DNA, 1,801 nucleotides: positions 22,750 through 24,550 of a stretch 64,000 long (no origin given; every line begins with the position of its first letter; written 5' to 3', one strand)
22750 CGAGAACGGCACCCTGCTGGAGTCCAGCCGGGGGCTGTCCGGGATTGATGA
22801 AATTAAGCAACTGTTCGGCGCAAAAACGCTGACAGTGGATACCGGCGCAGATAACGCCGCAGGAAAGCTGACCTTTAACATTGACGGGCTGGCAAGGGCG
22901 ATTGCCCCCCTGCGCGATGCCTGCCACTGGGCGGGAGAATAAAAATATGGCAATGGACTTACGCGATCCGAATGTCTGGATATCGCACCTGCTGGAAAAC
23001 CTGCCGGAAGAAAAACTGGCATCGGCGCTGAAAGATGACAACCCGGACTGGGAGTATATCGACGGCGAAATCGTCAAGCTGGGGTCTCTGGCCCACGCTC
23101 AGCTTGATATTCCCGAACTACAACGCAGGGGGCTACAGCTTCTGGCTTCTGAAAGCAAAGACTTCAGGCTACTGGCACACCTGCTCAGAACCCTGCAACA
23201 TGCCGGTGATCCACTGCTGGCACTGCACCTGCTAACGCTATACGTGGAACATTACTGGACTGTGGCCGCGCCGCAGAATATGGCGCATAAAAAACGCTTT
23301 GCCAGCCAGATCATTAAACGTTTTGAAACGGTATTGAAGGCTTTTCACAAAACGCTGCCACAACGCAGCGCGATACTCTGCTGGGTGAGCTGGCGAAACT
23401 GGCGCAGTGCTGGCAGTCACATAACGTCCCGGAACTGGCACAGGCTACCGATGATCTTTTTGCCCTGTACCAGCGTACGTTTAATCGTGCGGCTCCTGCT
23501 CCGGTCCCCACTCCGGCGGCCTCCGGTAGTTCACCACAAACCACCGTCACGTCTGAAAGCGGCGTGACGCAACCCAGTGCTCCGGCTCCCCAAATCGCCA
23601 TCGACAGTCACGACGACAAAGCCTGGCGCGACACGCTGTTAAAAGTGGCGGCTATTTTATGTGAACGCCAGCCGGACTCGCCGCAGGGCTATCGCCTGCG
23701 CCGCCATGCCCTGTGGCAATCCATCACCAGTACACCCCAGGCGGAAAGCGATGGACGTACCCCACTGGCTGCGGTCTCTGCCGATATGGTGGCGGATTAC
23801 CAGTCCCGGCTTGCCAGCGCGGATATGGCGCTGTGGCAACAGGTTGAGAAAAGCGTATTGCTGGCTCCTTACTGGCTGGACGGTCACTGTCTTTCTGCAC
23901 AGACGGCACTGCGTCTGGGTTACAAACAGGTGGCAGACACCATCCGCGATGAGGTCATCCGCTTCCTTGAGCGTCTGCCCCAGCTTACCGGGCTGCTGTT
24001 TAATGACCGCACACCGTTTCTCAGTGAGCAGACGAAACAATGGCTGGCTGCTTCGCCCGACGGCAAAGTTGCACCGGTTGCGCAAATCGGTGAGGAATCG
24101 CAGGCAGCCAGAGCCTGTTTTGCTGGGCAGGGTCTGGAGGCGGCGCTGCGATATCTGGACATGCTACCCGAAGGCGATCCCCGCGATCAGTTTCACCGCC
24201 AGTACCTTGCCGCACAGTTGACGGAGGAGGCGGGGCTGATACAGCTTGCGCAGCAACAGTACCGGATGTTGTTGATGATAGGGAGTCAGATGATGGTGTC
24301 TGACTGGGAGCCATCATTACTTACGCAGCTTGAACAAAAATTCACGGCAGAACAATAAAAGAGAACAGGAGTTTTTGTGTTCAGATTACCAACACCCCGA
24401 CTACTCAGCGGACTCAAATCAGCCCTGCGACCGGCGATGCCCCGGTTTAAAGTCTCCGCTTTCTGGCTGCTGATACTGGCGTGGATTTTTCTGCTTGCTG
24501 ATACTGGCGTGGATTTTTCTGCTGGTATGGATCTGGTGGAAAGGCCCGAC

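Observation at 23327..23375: Frameshift splits tssA into two ORFs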

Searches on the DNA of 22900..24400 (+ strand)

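Call 5: search_dna_similar(query=window:22900-24400:+, collection=ecoli_genomes, mode=near, max_rows=30)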
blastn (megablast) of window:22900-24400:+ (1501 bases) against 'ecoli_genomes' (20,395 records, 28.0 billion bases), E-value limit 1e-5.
Records with a match: 2260; places in all: 2262; records where one place covers at least 80% of the query: 2212.
Genomes with a match: 2260 of 5426; with a place that covers at least 80% of the query: 2212. Places per genome that has any: lowest 1, median 1, highest 2. On chromosomes: 2260 places; on plasmids: 2.
Best place of each record, by identity: >=99% 309; 95-99% 324; 90-95% 1380; 80-90% 242; 60-80% 5.
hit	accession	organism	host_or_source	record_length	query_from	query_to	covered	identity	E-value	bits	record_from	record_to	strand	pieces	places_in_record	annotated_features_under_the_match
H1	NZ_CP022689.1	Escherichia coli strain CDC#03-98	missing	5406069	1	1501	100%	100.0%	0e+0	2772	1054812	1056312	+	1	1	tssA: type VI secretion system protein TssA | vasI: type VI secretion system-associated protein VasI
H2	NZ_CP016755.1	Escherichia coli strain FORC_044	Homo sapiens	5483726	1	1501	100%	100.0%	0e+0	2772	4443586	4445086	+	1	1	tssA: type VI secretion system protein TssA | vasI: type VI secretion system-associated protein VasI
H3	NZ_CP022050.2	Escherichia coli O157 strain FDAARGOS_293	Homo sapiens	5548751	1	1501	100%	100.0%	0e+0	2772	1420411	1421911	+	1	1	tssA: type VI secretion system protein TssA | vasI: type VI secretion system-associated protein VasI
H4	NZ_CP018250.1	Escherichia coli strain 10671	Cattle faeces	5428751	1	1501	100%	100.0%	0e+0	2772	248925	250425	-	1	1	tssA: type VI secretion system protein TssA | vasI: type VI secretion system-associated protein VasI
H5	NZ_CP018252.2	Escherichia coli strain 9000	Cattle faeces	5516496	1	1501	100%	100.0%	0e+0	2772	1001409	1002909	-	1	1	tssA: type VI secretion system protein TssA | vasI: type VI secretion system-associated protein VasI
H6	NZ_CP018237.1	Escherichia coli strain 155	missing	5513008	1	1501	100%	100.0%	0e+0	2772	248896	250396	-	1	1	tssA: type VI secretion system protein TssA | vasI: type VI secretion system-associated protein VasI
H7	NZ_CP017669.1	Escherichia coli O157:H7 strain PA20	stool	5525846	1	1501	100%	100.0%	0e+0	2772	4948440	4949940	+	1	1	tssA: type VI secretion system protein TssA | vasI: type VI secretion system-associated protein VasI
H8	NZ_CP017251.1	Escherichia coli strain NADC 5570/86-24/6564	not applicable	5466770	1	1501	100%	100.0%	0e+0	2772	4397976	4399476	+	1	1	tssA: type VI secretion system protein TssA | vasI: type VI secretion system-associated protein VasI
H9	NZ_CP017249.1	Escherichia coli strain NADC 5570/86-24/6565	not applicable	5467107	1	1501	100%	100.0%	0e+0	2772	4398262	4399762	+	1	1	tssA: type VI secretion system protein TssA | vasI: type VI secretion system-associated protein VasI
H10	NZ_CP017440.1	Escherichia coli O157:H7 strain 3384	Cattle Hide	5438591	1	1501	100%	100.0%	0e+0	2772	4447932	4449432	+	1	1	tssA: type VI secretion system protein TssA | vasI: type VI secretion system-associated protein VasI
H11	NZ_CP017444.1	Escherichia coli O157:H7 strain 8368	Cattle Hide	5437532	1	1501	100%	100.0%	0e+0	2772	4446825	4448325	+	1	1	tssA: type VI secretion system protein TssA | vasI: type VI secretion system-associated protein VasI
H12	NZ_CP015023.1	Escherichia coli strain SRCC 1675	Apple cider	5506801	1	1501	100%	100.0%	0e+0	2772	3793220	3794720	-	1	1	tssA: type VI secretion system protein TssA | vasI: type VI secretion system-associated protein VasI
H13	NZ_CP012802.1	Escherichia coli O157:H7 strain WS4202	derived from CIP 106327 (Collection de ...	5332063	1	1501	100%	100.0%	0e+0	2772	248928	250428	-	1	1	tssA: type VI secretion system protein TssA | vasI: type VI secretion system-associated protein VasI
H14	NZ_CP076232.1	Escherichia coli O157:H7 strain 7.1_Anguil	Rectal swab of live bovine cattle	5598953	1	1501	100%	100.0%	0e+0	2772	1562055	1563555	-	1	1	tssA: type VI secretion system protein TssA | vasI: type VI secretion system-associated protein VasI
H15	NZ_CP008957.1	Escherichia coli O157:H7 str. EDL933 strain EDL933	-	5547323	1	1501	100%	100.0%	0e+0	2772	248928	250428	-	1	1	tssA: type VI secretion system protein TssA | vasI: type VI secretion system-associated protein VasI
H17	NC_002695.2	Escherichia coli O157:H7 str. Sakai strain Sakai substr. ...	Homo sapiens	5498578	1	1501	100%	100.0%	0e+0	2772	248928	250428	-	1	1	hypothetical protein | pseudogene | type VI secretion protein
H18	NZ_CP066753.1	Escherichia coli O157:H7 strain ECP19-598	missing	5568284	1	1501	100%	100.0%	0e+0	2772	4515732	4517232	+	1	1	tssA: type VI secretion system protein TssA | vasI: type VI secretion system-associated protein VasI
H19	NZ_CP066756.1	Escherichia coli O157:H7 strain ECP19-798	missing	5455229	1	1501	100%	100.0%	0e+0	2772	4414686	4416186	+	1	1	tssA: type VI secretion system protein TssA | vasI: type VI secretion system-associated protein VasI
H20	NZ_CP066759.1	Escherichia coli O157:H7 strain ECP19-198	missing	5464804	1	1501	100%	100.0%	0e+0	2772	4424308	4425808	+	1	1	tssA: type VI secretion system protein TssA | vasI: type VI secretion system-associated protein VasI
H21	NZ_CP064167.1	Escherichia coli O157:H7 strain Wll001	Homo sapiens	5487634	1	1501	100%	100.0%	0e+0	2772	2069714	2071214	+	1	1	tssA: type VI secretion system protein TssA | vasI: type VI secretion system-associated protein VasI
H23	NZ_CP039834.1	Escherichia coli O157:H7 strain MB41-1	cattle feces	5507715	1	1501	100%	100.0%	0e+0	2772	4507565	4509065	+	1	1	tssA: type VI secretion system protein TssA | vasI: type VI secretion system-associated protein VasI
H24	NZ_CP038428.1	Escherichia coli O157:H7 strain 611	bovine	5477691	1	1501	100%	100.0%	0e+0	2772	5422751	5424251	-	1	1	tssA: type VI secretion system protein TssA | vasI: type VI secretion system-associated protein VasI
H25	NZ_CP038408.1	Escherichia coli O157:H7 strain 86-24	Homo sapiens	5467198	1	1501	100%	100.0%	0e+0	2772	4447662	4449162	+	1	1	tssA: type VI secretion system protein TssA | vasI: type VI secretion system-associated protein VasI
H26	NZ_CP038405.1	Escherichia coli O157:H7 strain ATCC 35150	Homo sapiens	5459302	1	1501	100%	100.0%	0e+0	2772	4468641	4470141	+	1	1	tssA: type VI secretion system protein TssA | vasI: type VI secretion system-associated protein VasI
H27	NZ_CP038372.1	Escherichia coli O157:H7 strain F6294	beef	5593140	1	1501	100%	100.0%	0e+0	2772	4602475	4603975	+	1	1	tssA: type VI secretion system protein TssA | vasI: type VI secretion system-associated protein VasI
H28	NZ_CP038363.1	Escherichia coli O157:H7 strain F7349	missing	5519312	1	1501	100%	100.0%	0e+0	2772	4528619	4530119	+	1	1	tssA: type VI secretion system protein TssA | vasI: type VI secretion system-associated protein VasI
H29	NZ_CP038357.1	Escherichia coli O157:H7 strain F7508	missing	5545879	1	1501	100%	100.0%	0e+0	2772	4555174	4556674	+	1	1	tssA: type VI secretion system protein TssA | vasI: type VI secretion system-associated protein VasI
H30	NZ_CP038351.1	Escherichia coli O157:H7 strain F8798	missing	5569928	1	1501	100%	100.0%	0e+0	2772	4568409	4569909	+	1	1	tssA: type VI secretion system protein TssA | vasI: type VI secretion system-associated protein VasI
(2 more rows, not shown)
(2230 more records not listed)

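Call 6: get_annotated_region(hit=H17, flank=3000)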
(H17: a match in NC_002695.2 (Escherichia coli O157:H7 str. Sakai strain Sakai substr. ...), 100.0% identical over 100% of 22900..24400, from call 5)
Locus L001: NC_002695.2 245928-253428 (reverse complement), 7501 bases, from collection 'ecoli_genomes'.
description: Escherichia coli O157:H7 str. Sakai DNA, complete genome
organism: Escherichia coli O157:H7 str. Sakai strain Sakai substr. RIMD 0509952 (NCBI taxid 386585)
replicon: genomic; assembly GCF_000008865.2
host: Homo sapiens; source: Human intestinal microflora; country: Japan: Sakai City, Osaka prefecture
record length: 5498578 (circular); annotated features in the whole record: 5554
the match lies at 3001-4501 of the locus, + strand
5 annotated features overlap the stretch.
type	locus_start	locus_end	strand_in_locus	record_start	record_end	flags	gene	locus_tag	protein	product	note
CDS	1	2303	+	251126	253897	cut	-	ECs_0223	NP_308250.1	ATP-dependent Clp proteinase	-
CDS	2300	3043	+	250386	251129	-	-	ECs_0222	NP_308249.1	type VI secretion protein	-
sequence_feature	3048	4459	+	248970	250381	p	-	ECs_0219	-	-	hypothetical protein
pseudogene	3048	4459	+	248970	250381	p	-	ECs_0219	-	-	-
CDS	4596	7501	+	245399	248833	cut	impL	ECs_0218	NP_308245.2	type VI secretion system protein ImpL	-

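Call 7: get_annotated_region(hit=H15, flank=3000)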
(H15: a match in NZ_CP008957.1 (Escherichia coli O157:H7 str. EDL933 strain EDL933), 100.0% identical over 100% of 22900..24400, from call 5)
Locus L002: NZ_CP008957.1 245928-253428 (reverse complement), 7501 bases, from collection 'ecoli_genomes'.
description: Escherichia coli O157:H7 str. EDL933 chromosome, complete genome
organism: Escherichia coli O157:H7 str. EDL933 strain EDL933 (NCBI taxid 155864)
replicon: chromosome; assembly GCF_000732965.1
host: -; source: -; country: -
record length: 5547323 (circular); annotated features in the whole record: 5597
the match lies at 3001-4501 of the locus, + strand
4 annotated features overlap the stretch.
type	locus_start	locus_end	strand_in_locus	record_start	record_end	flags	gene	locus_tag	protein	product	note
CDS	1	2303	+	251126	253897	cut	tssH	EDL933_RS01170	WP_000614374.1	type VI secretion system ATPase TssH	-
CDS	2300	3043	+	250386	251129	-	vasI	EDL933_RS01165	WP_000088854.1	type VI secretion system-associated protein VasI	-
CDS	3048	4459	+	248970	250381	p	tssA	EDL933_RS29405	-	type VI secretion system protein TssA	frameshifted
CDS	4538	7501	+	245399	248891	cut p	tssM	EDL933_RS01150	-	type VI secretion system membrane subunit TssM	frameshifted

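Call 8: search_dna_similar(query=window:23200-23500:+, collection=ecoli_genomes, mode=near, max_rows=60, rows=spread)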
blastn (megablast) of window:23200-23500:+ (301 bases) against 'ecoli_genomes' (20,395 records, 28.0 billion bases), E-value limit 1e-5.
Records with a match: 2076; places in all: 2076; records where one place covers at least 80% of the query: 2073.
Genomes with a match: 2076 of 5426; with a place that covers at least 80% of the query: 2073. Places per genome that has any: lowest 1, median 1, highest 1. On chromosomes: 2074 places; on plasmids: 2.
Best place of each record, by identity: >=99% 309; 90-95% 90; 80-90% 1677.
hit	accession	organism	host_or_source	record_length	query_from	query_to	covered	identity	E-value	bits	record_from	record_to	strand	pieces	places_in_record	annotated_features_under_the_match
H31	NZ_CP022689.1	Escherichia coli strain CDC#03-98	missing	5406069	1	301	100%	100.0%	2e-155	556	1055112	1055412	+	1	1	tssA: type VI secretion system protein TssA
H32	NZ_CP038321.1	Escherichia coli O157:H7 strain NE1127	bovine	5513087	1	301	100%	100.0%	2e-155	556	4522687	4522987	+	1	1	tssA: type VI secretion system protein TssA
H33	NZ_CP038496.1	Escherichia coli O157:H7 strain TT12A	Homo sapiens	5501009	1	301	100%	100.0%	2e-155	556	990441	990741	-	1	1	tssA: type VI secretion system protein TssA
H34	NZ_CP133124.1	Escherichia coli O157:H7 strain PNUSAE146742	missing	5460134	1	301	100%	100.0%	2e-155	556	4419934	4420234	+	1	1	tssA: type VI secretion system protein TssA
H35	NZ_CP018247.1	Escherichia coli strain 7784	Cattle faeces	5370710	1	301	100%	99.7%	8e-154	551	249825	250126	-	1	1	tssA: type VI secretion system protein TssA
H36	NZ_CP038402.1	Escherichia coli O157:H7 strain BB24-1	cattle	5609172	1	301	100%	99.7%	8e-154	551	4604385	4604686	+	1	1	tssA: type VI secretion system protein TssA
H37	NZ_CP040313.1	Escherichia coli strain M7638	missing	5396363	1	301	100%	99.7%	8e-154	551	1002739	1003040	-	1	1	tssA: type VI secretion system protein TssA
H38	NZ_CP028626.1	Escherichia coli strain 137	cattle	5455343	1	301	100%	99.7%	8e-154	551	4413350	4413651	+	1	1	tssA: type VI secretion system protein TssA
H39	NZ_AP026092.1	Escherichia coli strain 27_141091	Homo sapiens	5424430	1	301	100%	99.7%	8e-154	551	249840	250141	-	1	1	tssA: type VI secretion system protein TssA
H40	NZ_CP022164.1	Escherichia coli strain M160133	Homo sapiens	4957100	1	301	100%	91.4%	4e-112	412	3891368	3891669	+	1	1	tssA: type VI secretion system protein TssA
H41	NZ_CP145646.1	Escherichia coli strain S1-IND-02-A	Homo sapiens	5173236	1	301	100%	91.4%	4e-112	412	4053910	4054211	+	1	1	tssA: type VI secretion system protein TssA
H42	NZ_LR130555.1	Escherichia coli strain MS14385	Homo sapiens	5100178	1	301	100%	91.4%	4e-112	412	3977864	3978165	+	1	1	tssA: type VI secretion system protein TssA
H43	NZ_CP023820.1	Escherichia coli strain 7/2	Homo sapiens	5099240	3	301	99%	88.7%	1e-97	364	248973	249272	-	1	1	tssA: type VI secretion system protein TssA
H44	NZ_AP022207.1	Escherichia coli strain WP7-S18-ESBL-09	-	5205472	3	301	99%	88.7%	1e-97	364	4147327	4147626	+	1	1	tssA: type VI secretion system protein TssA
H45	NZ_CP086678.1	Escherichia coli strain EFF60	anaerobic effluent of swine manure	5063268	3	301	99%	88.7%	1e-97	364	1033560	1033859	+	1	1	tssA: type VI secretion system protein TssA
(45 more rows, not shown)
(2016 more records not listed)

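Call 10: get_annotated_region(hit=H35, flank=1500)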
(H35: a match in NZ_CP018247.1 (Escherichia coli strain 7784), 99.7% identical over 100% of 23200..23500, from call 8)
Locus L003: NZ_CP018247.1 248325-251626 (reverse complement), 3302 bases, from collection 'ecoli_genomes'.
description: Escherichia coli strain 7784 chromosome, complete genome
organism: Escherichia coli strain 7784 (NCBI taxid 562)
replicon: chromosome; assembly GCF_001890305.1
host: -; source: Cattle faeces; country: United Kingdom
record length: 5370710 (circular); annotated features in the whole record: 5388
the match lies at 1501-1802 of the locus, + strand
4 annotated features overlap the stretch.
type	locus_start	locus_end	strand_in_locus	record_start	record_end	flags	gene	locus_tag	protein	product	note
CDS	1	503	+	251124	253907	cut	tssH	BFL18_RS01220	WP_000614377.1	type VI secretion system ATPase TssH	-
CDS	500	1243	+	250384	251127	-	vasI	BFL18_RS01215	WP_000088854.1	type VI secretion system-associated protein VasI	-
CDS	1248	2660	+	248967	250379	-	tssA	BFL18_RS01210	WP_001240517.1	type VI secretion system protein TssA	-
CDS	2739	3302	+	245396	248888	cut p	tssM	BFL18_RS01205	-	type VI secretion system membrane subunit TssM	frameshifted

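Call 11: get_annotated_region(hit=H40, flank=1500)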
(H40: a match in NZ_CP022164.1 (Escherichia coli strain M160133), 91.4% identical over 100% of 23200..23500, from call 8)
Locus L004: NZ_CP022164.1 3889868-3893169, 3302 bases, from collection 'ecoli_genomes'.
description: Escherichia coli strain M160133 chromosome, complete genome
organism: Escherichia coli strain M160133 (NCBI taxid 562)
replicon: chromosome; assembly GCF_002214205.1
host: Homo sapiens; source: urine; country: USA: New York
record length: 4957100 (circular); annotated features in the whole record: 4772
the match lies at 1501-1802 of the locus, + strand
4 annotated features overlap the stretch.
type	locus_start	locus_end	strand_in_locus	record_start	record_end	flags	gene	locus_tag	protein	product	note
CDS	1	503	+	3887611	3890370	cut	tssH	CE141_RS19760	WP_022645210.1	type VI secretion system ATPase TssH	-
CDS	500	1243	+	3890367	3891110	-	vasI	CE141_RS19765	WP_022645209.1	type VI secretion system-associated protein VasI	-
CDS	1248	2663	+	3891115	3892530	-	tssA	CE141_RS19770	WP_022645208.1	type VI secretion system protein TssA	-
CDS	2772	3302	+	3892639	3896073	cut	tssM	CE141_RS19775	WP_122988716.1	type VI secretion system membrane subunit TssM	-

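Call 12: get_annotated_region(hit=H43, flank=1500)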
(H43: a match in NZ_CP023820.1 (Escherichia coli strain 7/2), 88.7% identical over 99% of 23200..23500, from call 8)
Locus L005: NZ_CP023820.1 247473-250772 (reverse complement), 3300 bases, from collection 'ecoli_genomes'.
description: Escherichia coli strain 7/2 chromosome, complete genome
organism: Escherichia coli strain 7/2 (NCBI taxid 562)
replicon: chromosome; assembly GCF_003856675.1
host: Homo sapiens; source: feces; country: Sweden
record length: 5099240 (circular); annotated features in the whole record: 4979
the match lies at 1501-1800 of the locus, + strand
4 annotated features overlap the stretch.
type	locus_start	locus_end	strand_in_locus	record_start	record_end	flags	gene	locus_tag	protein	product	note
CDS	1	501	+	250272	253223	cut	-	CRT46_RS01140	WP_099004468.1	AAA family ATPase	-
CDS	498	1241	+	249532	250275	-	vasI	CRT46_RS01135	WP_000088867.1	type VI secretion system-associated protein VasI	-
CDS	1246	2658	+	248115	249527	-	tssA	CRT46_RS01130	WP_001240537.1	type VI secretion system protein TssA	-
CDS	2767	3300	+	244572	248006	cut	tssM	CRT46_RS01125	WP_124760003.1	type VI secretion system membrane subunit TssM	-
